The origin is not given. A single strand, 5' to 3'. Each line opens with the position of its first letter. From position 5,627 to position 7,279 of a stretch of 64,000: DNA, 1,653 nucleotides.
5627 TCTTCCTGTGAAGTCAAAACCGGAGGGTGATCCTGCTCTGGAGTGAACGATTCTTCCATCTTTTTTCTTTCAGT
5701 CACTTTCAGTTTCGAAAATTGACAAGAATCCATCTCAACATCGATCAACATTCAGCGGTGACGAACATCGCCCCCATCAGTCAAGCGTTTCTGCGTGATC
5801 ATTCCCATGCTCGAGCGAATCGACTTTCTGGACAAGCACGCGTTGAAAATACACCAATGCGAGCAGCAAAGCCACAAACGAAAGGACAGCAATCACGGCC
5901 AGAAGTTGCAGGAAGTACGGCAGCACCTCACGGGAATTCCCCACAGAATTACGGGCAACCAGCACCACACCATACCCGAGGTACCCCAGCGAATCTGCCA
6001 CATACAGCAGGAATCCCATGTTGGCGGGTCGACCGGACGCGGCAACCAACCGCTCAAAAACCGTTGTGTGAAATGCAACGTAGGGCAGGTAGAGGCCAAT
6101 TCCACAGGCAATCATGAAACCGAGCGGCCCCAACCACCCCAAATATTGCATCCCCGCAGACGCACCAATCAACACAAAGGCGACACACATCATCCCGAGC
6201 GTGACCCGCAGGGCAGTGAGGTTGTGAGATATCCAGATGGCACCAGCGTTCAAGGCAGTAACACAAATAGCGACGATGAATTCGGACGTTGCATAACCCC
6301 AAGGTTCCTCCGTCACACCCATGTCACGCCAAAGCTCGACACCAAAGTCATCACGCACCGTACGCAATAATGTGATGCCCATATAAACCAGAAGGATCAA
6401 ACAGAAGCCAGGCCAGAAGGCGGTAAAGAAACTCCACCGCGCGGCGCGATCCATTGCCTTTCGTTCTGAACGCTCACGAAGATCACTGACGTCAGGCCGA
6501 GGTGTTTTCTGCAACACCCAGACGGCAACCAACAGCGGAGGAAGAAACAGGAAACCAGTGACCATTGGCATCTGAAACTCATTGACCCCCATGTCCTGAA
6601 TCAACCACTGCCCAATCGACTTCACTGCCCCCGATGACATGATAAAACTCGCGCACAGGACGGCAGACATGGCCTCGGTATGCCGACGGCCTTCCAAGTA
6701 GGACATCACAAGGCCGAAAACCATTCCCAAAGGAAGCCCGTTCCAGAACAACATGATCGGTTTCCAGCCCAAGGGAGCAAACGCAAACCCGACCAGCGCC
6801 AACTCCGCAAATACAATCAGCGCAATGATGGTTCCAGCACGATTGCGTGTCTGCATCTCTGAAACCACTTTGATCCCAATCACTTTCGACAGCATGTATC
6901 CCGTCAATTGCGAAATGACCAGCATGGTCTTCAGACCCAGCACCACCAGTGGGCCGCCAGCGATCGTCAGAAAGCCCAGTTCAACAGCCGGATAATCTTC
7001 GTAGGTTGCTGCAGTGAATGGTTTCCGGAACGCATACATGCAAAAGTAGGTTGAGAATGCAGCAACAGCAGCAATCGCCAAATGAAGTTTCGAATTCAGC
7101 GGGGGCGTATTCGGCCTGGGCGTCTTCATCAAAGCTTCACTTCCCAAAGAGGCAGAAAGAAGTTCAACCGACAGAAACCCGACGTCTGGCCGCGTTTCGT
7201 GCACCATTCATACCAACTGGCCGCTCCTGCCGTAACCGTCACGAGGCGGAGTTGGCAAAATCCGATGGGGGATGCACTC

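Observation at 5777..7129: DUF5690 protein looks like a GlpT/UhpT-type phosphonate:phosphate antiporter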

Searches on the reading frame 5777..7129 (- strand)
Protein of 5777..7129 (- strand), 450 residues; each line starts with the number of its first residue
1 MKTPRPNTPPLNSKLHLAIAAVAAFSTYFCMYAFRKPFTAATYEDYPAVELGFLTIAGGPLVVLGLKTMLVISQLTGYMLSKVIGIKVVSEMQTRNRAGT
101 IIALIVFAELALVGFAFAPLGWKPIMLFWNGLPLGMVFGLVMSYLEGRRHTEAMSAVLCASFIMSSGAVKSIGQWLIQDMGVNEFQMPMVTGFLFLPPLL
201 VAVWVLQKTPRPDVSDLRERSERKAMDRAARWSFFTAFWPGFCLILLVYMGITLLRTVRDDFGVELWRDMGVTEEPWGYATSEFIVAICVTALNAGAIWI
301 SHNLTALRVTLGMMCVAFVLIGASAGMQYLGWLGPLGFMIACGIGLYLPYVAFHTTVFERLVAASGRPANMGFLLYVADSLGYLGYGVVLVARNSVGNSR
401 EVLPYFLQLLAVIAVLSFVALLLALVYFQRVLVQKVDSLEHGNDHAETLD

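Call 5: search_protein_families(library=pfam, proteins=[window:5777-7129:-], max_evalue=0.01)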
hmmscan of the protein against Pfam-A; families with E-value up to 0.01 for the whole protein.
window:5777-7129:- (450 aa): 1 family
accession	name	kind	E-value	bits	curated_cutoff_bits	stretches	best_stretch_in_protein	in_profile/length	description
PF18943.6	DUF5690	-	1.3e-126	423.1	25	1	61-430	12-381/382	Family of unknown function (DUF5690)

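Call 6: search_protein_families(library=ncbifam, proteins=[window:5777-7129:-], max_evalue=0.01)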
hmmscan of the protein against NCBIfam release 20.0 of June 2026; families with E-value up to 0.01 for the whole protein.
window:5777-7129:- (450 aa): 0 families

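Call 10: search_solved_structures(query=window:5777-7129:-, max_evalue=10, show_alignments=3)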
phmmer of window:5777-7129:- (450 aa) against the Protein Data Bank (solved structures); distinct sequences matched with E-value up to 10: 0.

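Call 11: find_homologous_proteins(query=window:5777-7129:-)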
Query window:5777-7129:- (450 aa): 4114 proteins with E <= 0.001 among 8000 candidates; the best 120 are listed. Only proteins of 247 to 788 residues were searched: fused or split forms outside these lengths cannot appear, so this answer is no evidence that the protein stands alone or is whole; lengths 'longer' or 'shorter' looks for them.
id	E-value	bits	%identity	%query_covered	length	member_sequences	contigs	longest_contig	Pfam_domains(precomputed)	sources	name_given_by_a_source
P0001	3.9e-292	987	99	100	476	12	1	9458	PF18943.7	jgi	jgi:hypothetical protein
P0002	1.5e-265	899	91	100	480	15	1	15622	PF18943.7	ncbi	-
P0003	1.8e-264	896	93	98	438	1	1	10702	PF18943.7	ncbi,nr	ncbi:MAG: DUF5690 family protein [Rubripirellula sp.]|nr:DUF5690 family protein [Rubripirellula sp.]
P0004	1.2e-251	853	87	97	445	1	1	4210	PF18943.7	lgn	-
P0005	3.2e-251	852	87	97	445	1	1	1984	PF18943.7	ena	-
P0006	1.1e-250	850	87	97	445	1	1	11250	PF18943.7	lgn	-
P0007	7.1e-250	848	87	97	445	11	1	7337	PF18943.7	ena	-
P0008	4.0e-234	796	82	97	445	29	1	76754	PF18943.7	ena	-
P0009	3.4e-230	783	80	95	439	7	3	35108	PF18943.7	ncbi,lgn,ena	-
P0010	1.0e-229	781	83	94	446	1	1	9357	PF18943.7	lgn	-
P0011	1.3e-229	781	82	95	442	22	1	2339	PF18943.7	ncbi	-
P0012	9.7e-228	775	80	95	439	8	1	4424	PF18943.7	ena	-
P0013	3.3e-227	773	79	95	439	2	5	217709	PF18943.7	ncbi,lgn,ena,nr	ncbi:MAG: DUF5690 family protein [Rubripirellula sp.]|nr:DUF5690 family protein [Rubripirellula sp.]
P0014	2.8e-225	767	79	96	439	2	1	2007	PF18943.7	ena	-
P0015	4.8e-168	578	62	97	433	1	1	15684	PF18943.7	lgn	-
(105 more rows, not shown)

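Call 16: search_solved_structures(query=A1, max_evalue=10, show_alignments=3)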
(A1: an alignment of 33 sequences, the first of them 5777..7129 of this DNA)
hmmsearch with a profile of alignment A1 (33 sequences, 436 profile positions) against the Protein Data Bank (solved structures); distinct sequences matched with E-value up to 10: 0.

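Call 20: predict_structure(alignment_id=A1)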
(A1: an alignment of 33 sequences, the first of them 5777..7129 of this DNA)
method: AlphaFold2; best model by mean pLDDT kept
length: 450 residues; sequences in the alignment: 33
mean_pLDDT: 87.5   pTM: 0.87
mean pLDDT of the five models: 87.5, 86.0, 85.6, 83.6, 72.4
residues with pLDDT >= 90: 266; 70-90: 134; 50-70: 45; < 50: 5
segments of 3 or more residues with pLDDT < 50: 448-450
pLDDT, mean of each block of 10 residues (from residue 1): 61 88 95 73 67 57 78 91 84 90 95 94 94 91 87 91 93 91 93 95 94 85 80 90 94 94 89 82 96 94 94 97 97 96 97 92 85 83 90 74 92 97 95 85 57
secondary structure, 60 per line:
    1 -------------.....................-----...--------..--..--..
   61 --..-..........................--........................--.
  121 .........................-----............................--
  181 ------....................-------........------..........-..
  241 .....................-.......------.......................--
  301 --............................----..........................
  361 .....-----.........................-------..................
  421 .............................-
elements in order: H14-34 H66-91 H94-117 H120-145 H151-178 H187-206 H214-221 H228-237 H239-261 H263-269 H276-298 H303-330 H335-365 H371-395 H403-449

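Call 23: fold_search(model_id=the predicted structure, library=pdb)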
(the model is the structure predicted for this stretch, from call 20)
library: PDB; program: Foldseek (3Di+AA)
matches with E <= 10: 500; with E <= 0.001: 397
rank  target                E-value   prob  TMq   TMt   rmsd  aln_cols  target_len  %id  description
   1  9ucm_A                2.7e-07  1.00  0.51  0.50   9.6       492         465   14  Cryo-EM structure of the human G6P transporter SLC37A2 in the apo state with a symmetric ER luminal-open conformation. (released 2025-11-05)
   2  9udv_B                3.0e-07  1.00  0.60  0.60   8.4       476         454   16  Cryo-EM structure of the human G6P transporter SLC37A2 in the presence of G6P with an asymmetric conformation. (released 2025-11-05)
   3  9ugy                  3.1e-07  1.00  0.62  0.66   5.7       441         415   13  Cryo-EM Structure of G6PT1 bound with GlcN6P (released 2026-01-07)
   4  8u3d                  3.6e-07  1.00  0.64  0.67   5.0       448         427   13  Structure of Apo Sialin at pH7.5 (released 2024-05-29)
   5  7wsm_A                4.6e-07  1.00  0.61  0.59   6.9       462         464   13  Cryo-EM structure of human glucose transporter GLUT4 bound to cytochalasin B in lipid nanodiscs (released 2022-05-18)
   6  9w1r                  4.6e-07  1.00  0.65  0.75   5.2       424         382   14  S-4048-bound human SLC37A4 monomer (released 2025-11-19)
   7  8fvz_A                4.9e-07  1.00  0.59  0.61   6.9       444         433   13  PiPT Y150A (released 2024-01-03)
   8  8zxm_A                5.2e-07  1.00  0.61  0.58   6.4       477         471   14  Cryo-EM structure of human GLUT9 bound to urate (released 2025-04-16)
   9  9b49_A                5.4e-07  1.00  0.59  0.61   6.9       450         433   13  K459Q variant of P. indica phosphate transporter (released 2025-03-26)
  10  9udv_A                5.8e-07  1.00  0.58  0.56   8.8       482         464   15  Cryo-EM structure of the human G6P transporter SLC37A2 in the presence of G6P with an asymmetric conformation. (released 2025-11-05)
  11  6tha                  6.6e-07  1.00  0.61  0.61   6.3       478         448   14  Crystal structure of human sugar transporter GLUT1 (SLC2A1) in the inward conformation (released 2020-11-25)
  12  5eqg                  6.9e-07  1.00  0.64  0.65   6.0       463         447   14  Human GLUT1 in complex with inhibitor (2~{S})-3-(4-fluorophenyl)-2-[2-(3-hydroxyphenyl)ethanoylamino]-~{N}-[(1~{S})-1-ph (released 2016-04-13)
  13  8u3h                  7.2e-07  1.00  0.63  0.67   5.2       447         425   14  Structure of Fmoc-Leu-OH bound Sialin (released 2024-05-29)
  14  9ugx                  7.8e-07  1.00  0.64  0.69   4.8       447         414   13  Cryo-EM Structure of G6PT1-apo monomer in pi buffer (released 2026-01-07)
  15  9ll0                  8.1e-07  1.00  0.61  0.68   5.8       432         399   13  Cryo-EM structure of G6PT1 in complex with Glucose-6-phosphate (released 2025-12-31)
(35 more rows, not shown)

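Call 24: search_protein_representatives(alignment_id=A1)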
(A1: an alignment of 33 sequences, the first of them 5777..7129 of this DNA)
Query: 33 sequences, 436 profile positions. Proteins with E-value up to 0.001 (for the whole library): 2057; up to 1e-10: 1453; up to 1e-30: 590. The best 150 are listed.
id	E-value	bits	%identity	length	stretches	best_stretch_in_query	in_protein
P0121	7.9e-205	697.2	-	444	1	6-421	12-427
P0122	2.7e-145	501.0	-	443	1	14-411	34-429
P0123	1.0e-134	466.2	-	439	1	14-422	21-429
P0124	1.1e-134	466.0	-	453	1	7-415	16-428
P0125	3.1e-131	454.7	-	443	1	12-413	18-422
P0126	4.5e-131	454.1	-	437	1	13-412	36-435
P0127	7.7e-130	450.1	-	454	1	14-420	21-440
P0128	2.2e-127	442.0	-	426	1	13-413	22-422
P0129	5.3e-125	434.1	-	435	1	6-418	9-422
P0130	5.7e-125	434.0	-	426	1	7-411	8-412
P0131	2.0e-124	432.2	-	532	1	12-410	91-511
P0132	2.9e-122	425.1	-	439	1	13-423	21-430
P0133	8.0e-122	423.7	-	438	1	9-422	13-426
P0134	1.2e-121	423.0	-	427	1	13-292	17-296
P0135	2.5e-121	422.0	-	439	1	12-417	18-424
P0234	2.9e-89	316.4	-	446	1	13-426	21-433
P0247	4.4e-84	299.3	-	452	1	11-427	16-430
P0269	1.2e-77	278.1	-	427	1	13-409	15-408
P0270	2.5e-77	277.1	-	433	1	16-413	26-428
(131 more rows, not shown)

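Call 37: find_related_loci(query=A1, collection=genome_contigs, flank=10000)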
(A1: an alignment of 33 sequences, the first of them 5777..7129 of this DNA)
Query A1 (450 aa) in genome_contigs; peptide patterns used: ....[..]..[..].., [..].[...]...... (x = any residue, [..] = any of these).
599 stretches matched a pattern (row limit reached: there are more); 581 encode a relative of the query (tblastn E <= 1e-3); the best 80 are kept; 80 distinct loci.
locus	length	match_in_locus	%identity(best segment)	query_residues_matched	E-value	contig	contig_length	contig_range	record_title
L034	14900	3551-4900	98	1-450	0e+0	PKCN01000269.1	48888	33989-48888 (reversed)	MAG: Planctomycetaceae bacterium isolate Plancto7 c_000000000155, whole genome shotgun sequence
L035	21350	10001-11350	96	1-450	0e+0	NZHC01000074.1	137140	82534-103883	MAG: Rhodopirellula sp. isolate MED661 71459, whole genome shotgun sequence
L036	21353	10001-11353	80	1-450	0e+0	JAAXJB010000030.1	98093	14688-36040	MAG: Rubripirellula sp. isolate SW22112_bin_5 NODE_79_length_98093_cov_14.313338, whole genome shotgun sequence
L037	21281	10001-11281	59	7-445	8e-167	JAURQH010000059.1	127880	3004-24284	MAG: Planctomycetota bacterium isolate SFB_South_Co_60 k141_1878146, whole genome shotgun sequence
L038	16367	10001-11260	59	13-446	2e-166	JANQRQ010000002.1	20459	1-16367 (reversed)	MAG: Planctomycetaceae bacterium isolate IP29b_bin.70 k99_989002, whole genome shotgun sequence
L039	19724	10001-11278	60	12-450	3e-162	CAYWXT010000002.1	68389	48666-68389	MAG TPA_asm: uncultured Pirellulaceae bacterium isolate SRP284430_co1_210 genome assembly, contig: NODE_83_length_68389_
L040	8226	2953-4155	59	25-438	5e-162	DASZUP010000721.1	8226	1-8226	MAG TPA_asm: Pirellulales bacterium isolate SMAG_U6108 k141_433677, whole genome shotgun sequence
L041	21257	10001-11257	58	4-435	2e-160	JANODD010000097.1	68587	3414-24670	MAG: Planctomycetia bacterium isolate VAR_17_metabat_198 VAR_17_k141_3784788, whole genome shotgun sequence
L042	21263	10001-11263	57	12-445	2e-157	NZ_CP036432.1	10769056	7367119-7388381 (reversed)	Stieleria magnilauensis strain TBK1r chromosome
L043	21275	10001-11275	57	1-440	2e-157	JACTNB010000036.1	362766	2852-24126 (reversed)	MAG: Planctomycetota bacterium isolate BJ20 scaffold_4, whole genome shotgun sequence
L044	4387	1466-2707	58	12-438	6e-161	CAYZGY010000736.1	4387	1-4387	MAG TPA_asm: uncultured Planctomycetia bacterium isolate binchicken_co141_54 genome assembly, contig: NODE_64781_length_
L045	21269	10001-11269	56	12-447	2e-156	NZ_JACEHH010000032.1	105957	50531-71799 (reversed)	Stieleria mannarensis strain JC639 32, whole genome shotgun sequence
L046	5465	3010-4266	57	4-434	9e-158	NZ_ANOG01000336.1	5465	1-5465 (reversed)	Rhodopirellula maiorica SM1 cSM10339, whole genome shotgun sequence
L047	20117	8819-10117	55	12-450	7e-156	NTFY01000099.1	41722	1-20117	Rhodopirellula sp. SM50 Rhodopilula_apulia_SM50_contig_99, whole genome shotgun sequence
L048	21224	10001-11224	59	12-432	1e-155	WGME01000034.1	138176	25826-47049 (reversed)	MAG: bacterium isolate RI_361 c_000000126091, whole genome shotgun sequence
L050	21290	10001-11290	53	2-447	2e-149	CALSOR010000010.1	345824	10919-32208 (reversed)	MAG: uncultured Pirellulaceae bacterium isolate B_MB391 genome assembly, contig: contig_25050_B_MB391, whole genome shot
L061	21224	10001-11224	55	12-432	3e-140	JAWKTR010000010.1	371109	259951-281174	MAG: Pirellulaceae bacterium isolate BC2.51 BC2.51.fa-10, whole genome shotgun sequence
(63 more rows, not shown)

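Call 49: search_protein_families(library=pfam, alignment_id=A2, max_evalue=1)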
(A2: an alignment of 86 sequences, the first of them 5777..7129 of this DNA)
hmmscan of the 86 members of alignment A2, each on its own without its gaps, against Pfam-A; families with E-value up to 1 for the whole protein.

A. member 1, window:5777-7129:- (450 aa): 1 family
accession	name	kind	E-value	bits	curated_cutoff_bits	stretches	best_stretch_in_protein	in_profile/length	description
PF18943.6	DUF5690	-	1.3e-126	423.1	25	1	61-430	12-381/382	Family of unknown function (DUF5690)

B. families by the number of members that match (of 86 scanned): 44 families (the first 25 are shown)
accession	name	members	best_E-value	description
PF18943.6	DUF5690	86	1.2e-165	Family of unknown function (DUF5690)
PF07690.21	MFS_1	13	5.7e-08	Major Facilitator Superfamily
PF10003.15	DUF2244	2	0.1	Integral membrane protein (DUF2244)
PF12036.14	DUF3522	2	0.11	Protein of unknown function (DUF3522)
PF12648.12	TcpE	2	0.36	TcpE family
PF14387.11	DUF4418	2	0.43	Domain of unknown function (DUF4418)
PF04247.17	SirB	1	0.0092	Invasion gene expression up-regulator, SirB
PF10361.14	DUF2434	1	0.01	Protein of unknown function (DUF2434)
PF20873.2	PriS_C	1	0.03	Primase chain A, C-terminal domain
PF05915.17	TMEM_230_134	1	0.034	Transmembrane proteins 230/134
PF24020.1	DUF7333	1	0.037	Family of unknown function (DUF7333)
PF11297.13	DUF3098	1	0.04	Protein of unknown function (DUF3098)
PF21467.3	BetaGal_gal-bd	1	0.061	Beta-galactosidase, galactose-binding domain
PF17197.9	DUF5134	1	0.069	Domain of unknown function (DUF5134)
PF19602.4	DUF6107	1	0.071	Family of unknown function (DUF6107)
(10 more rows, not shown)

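Call 50: search_protein_families(library=ncbifam, alignment_id=A2, max_evalue=1)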
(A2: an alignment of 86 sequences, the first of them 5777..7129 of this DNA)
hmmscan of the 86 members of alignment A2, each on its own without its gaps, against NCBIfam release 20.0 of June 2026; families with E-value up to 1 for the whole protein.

A. member 1, window:5777-7129:- (450 aa): 1 family
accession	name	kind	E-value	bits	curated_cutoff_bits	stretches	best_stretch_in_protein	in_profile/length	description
NF009301.0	PRK12658.1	equivalog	0.27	11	156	0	401-436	70-107/125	Na+/H+ antiporter subunit C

B. families by the number of members that match (of 86 scanned): 36 families (the first 25 are shown)
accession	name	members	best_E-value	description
TIGR03920.1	T7SS_EccD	2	0.00083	type VII secretion integral membrane protein EccD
NF041745.1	RdrD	1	0.0018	antiviral RADAR system accessory protein RdrD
NF009926.0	PRK13387.1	1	0.002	1,4-dihydroxy-2-naphthoate polyprenyltransferase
TIGR01796.1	CM_mono_aroH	1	0.0033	chorismate mutase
NF033207.2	midcut_by_XrtH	1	0.01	midcut-by-XrtH protein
NF006777.0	PRK09292.1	1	0.011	NADH:ubiquinone reductase (Na(+)-transporting) subunit D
NF041865.1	EpsU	1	0.012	exopolysaccharide biosynthesis GT2 family glycosyltransferase EpsU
NF038354.1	trnsprt_adja_43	1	0.029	putative transporter small subunit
NF002734.0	PRK02654.1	1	0.043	membrane protein insertase YidC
NF009650.0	PRK13183.1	1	0.048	photosystem II reaction center protein PsbN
NF045849.1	ICE_MMCAP2_0565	1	0.069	Mbov_0395 family pilin-like conjugal transfer protein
NF046086.1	BFO_1060_trans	1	0.072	BFO_1060 family glycosyltransferase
NF041554.1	SA1362_fam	1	0.073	SA1362 family protein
NF002826.0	PRK03001.1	1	0.078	zinc metalloprotease HtpX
NF045926.1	STM2901_fam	1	0.078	STM2901 family protein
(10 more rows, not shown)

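Call 67: find_encoding_contigs(protein=P0269, flank=7000, max_places=2)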
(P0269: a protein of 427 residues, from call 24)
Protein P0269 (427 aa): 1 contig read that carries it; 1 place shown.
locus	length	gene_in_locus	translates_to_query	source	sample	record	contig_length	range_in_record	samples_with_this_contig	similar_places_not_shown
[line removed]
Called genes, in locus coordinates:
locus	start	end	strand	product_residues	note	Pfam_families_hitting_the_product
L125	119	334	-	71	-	PF00468:Ribosomal_L34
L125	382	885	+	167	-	-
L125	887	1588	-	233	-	PF00702:Hydrolase, PF13419:HAD_2, PF13242:Hydrolase_like (faint)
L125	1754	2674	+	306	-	PF02655:ATP-grasp_3 (weak), PF07478:Dala_Dala_lig_C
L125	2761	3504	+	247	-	PF13419:HAD_2 (weak)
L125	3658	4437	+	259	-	-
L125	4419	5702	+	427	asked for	PF18943:DUF5690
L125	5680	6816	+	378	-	PF00070:Pyr_redox (faint), PF01266:DAO, PF07992:Pyr_redox_2 (faint), PF13450:NAD_binding_8 (weak)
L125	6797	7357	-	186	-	PF01966:HD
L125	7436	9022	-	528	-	PF12741:SusD-like, PF12771:SusD-like_2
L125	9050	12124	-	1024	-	PF07715:Plug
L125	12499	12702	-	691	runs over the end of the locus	PF07715:Plug, PF00593:TonB_dep_Rec_b-barrel, PF14905:OMP_b-brl_3 (weak)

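Call 68: find_encoding_contigs(protein=P0247, flank=7000, max_places=2)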
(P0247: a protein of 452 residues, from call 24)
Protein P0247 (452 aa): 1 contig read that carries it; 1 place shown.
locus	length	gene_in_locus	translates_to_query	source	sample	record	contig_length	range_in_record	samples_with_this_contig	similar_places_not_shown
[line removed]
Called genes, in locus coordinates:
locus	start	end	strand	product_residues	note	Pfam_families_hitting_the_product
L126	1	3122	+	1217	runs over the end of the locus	PF12128:DUF3584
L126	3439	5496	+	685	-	PF00580:UvrD-helicase, PF13245:AAA_19, PF01443:Viral_helicase1 (weak), PF13361:UvrD_C, PF13538:UvrD_C_2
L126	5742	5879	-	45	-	-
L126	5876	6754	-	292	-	-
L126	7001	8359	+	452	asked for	PF18943:DUF5690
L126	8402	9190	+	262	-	PF00702:Hydrolase, PF13419:HAD_2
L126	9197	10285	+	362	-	PF00266:Aminotran_5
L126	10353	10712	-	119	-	?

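Call 69: find_encoding_contigs(protein=P0270, flank=7000, max_places=2)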
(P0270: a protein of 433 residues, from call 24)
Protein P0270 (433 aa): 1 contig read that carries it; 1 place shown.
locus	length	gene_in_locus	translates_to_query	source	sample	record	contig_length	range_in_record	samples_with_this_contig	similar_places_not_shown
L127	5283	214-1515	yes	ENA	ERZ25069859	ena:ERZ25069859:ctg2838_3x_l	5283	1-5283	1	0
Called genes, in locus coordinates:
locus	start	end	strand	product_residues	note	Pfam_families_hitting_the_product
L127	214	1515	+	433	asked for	PF18943:DUF5690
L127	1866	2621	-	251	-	PF00005:ABC_tran, PF13304:AAA_21 (faint)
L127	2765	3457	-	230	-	PF00657:Lipase_GDSL, PF13472:Lipase_GDSL_2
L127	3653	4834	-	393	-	PF00004:AAA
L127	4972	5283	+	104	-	?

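Call 70: find_encoding_contigs(protein=P0234, flank=7000, max_places=2)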
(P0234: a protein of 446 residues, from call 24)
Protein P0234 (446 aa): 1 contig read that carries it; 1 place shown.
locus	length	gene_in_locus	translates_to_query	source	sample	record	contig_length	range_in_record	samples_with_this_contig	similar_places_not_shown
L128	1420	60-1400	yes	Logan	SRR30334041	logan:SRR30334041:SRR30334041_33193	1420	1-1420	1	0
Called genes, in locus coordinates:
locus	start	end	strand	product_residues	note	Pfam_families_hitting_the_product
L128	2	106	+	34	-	?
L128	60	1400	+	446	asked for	PF18943:DUF5690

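Call 82: search_protein_families(library=ncbifam, proteins=[L126:8402-9190:+, L126:9197-10285:+, L125:5680-6816:+, L125:6797-7357:-, L125:2761-3504:+, L125:887-1588:-, L125:3658-4437:+], max_evalue=1e-10)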
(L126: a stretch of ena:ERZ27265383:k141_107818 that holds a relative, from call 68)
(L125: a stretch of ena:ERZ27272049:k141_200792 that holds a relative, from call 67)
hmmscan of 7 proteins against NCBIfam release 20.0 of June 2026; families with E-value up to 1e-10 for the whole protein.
L126:8402-9190:+ (262 aa): 3 families
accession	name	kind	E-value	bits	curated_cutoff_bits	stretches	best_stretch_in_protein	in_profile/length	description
TIGR01422.2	phosphonatase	equivalog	5.4e-108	360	220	1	4-254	1-251/251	phosphonoacetaldehyde hydrolase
TIGR03351.1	PhnX-like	hypoth_equivalog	5.1e-33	114.9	218.9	1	4-208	1-196/220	phosphonatase-like hydrolase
NF053653.1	InDiPhoBT2121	equivalog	1.5e-11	44.3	245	1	24-206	20-190/216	inorganic diphosphatase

L126:9197-10285:+ (362 aa): 9 families
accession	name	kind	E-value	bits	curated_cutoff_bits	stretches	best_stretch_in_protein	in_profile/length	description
NF010006.0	PRK13479.1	equivalog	5.1e-177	588.5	296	1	2-360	4-360/369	2-aminoethylphosphonate--pyruvate transaminase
TIGR02326.1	transamin_PhnW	equivalog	1e-172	574.2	400.8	1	2-360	2-359/363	2-aminoethylphosphonate--pyruvate transaminase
TIGR03301.1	PhnW-AepZ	equivalog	1.3e-153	511.6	360.8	1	5-360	1-354/355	2-aminoethylphosphonate aminotransferase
NF046070.1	PyrdoxPyrvTramin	equivalog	2.1e-41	142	600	1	2-347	4-349/369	pyridoxamine--pyruvate transaminase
NF045640.1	AspGlyoxATaseBhcA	equivalog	3.4e-24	85.5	650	1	7-344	8-347/395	L-aspartate--glyoxylate aminotransferase BhcA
TIGR01979.1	sufS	subfamily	5e-14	52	475.1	1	98-212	128-239/403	SufS family cysteine desulfurase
TIGR01977.1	am_tr_V_EF2568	hypoth_equivalog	1.2e-11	44.2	377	1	36-210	44-217/376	cysteine desulfurase family protein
TIGR04343.1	egtE_PLP_lyase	equivalog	7.5e-11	41.4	400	1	62-208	77-217/370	ergothioneine biosynthesis PLP-dependent enzyme EgtE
TIGR03402.1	FeS_nifS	equivalog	9.3e-11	41.1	530.75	0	98-208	105-212/379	cysteine desulfurase NifS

L125:5680-6816:+ (378 aa): 3 families
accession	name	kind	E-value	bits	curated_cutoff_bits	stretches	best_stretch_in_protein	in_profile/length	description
TIGR03364.1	HpnW_proposed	hypoth_equivalog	4.8e-107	358.2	285.1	1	9-371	3-365/365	TIGR03364 family FAD-dependent oxidoreductase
TIGR02352.1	thiamin_ThiO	equivalog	2.8e-15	56.3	250.8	1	10-227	2-230/351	glycine oxidase ThiO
TIGR03197.1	MnmC_Cterm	equivalog_domain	1.5e-14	53.9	174.2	1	8-229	1-228/400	FAD-dependent 5-carboxymethylaminomethyl-2-thiouridine(34) oxidoreductase MnmC1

L125:6797-7357:- (186 aa): 3 families
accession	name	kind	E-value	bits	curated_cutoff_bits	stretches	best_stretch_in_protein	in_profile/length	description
TIGR03276.1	Phn-HD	hypoth_equivalog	1.1e-52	178.1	214.6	1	5-165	2-165/179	phosphonate degradation HD-domain oxygenase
NF052439.1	HMPDioxPhnZ1GIM8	equivalog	1.2e-38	132.6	300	1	13-171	29-190/199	hydroxymethylphosphonate dioxygenase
NF049941.1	HyMthAminphonOxyTmpB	equivalog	8.2e-34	117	300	1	3-165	4-169/188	(R)-1-hydroxy-2-trimethylaminoethylphosphonate oxygenase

L125:2761-3504:+ (247 aa): 0 families

L125:887-1588:- (233 aa): 4 families
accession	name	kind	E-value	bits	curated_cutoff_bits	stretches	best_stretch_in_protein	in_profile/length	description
TIGR03351.1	PhnX-like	hypoth_equivalog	3.3e-46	158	218.9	1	4-218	2-215/220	phosphonatase-like hydrolase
TIGR01422.2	phosphonatase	equivalog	2.5e-28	99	220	1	4-200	2-206/251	phosphonoacetaldehyde hydrolase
TIGR01454.1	AHBA_synth_RP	hypoth_equivalog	5.1e-16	58.9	246.65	1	85-220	68-201/205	AHBA synthesis associated protein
TIGR01449.2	PGP_bact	equivalog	2.8e-13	49.9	180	1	6-216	1-207/213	phosphoglycolate phosphatase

L125:3658-4437:+ (259 aa): 3 families
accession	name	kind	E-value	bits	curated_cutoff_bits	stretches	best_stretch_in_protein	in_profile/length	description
TIGR01856.1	hisJ_fam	subfamily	9.6e-25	87.7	90.2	1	6-231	32-245/252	histidinol-phosphatase HisJ family protein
NF005996.1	PRK08123.1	equivalog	3.8e-22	78.8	133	1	11-233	38-258/262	histidinol-phosphatase HisJ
NF005596.0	PRK07328.1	subfamily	4.5e-15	55.7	202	1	6-246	35-253/269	histidinol-phosphatase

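Call 83: search_protein_families(library=pfam, proteins=[L061:8418-9806:-, L050:5731-8112:-, L125:3658-4437:+], max_evalue=0.001)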
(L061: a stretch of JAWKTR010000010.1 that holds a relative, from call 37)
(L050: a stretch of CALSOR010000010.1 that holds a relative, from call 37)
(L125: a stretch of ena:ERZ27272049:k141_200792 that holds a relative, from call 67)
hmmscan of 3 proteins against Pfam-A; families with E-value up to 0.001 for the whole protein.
L061:8418-9806:- (462 aa): 1 family
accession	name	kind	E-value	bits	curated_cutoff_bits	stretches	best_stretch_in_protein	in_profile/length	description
PF07394.17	DUF1501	-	1.6e-87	294.7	27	1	74-461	1-390/390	Protein of unknown function (DUF1501)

L050:5731-8112:- (793 aa): 2 families
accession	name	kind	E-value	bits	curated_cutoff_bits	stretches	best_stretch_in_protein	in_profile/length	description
PF07583.16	PSCyt2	-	3.3e-48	164.8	29.8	1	268-450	2-208/209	Protein of unknown function (DUF1549)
PF07587.16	PSD1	-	3.3e-43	148.3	28.5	1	515-740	2-242/244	Protein of unknown function (DUF1553)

L125:3658-4437:+ (259 aa): 1 family
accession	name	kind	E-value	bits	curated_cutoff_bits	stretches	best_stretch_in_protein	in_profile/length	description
PF02811.25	PHP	-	0.00014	22.7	26.4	1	5-189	31-163/164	PHP domain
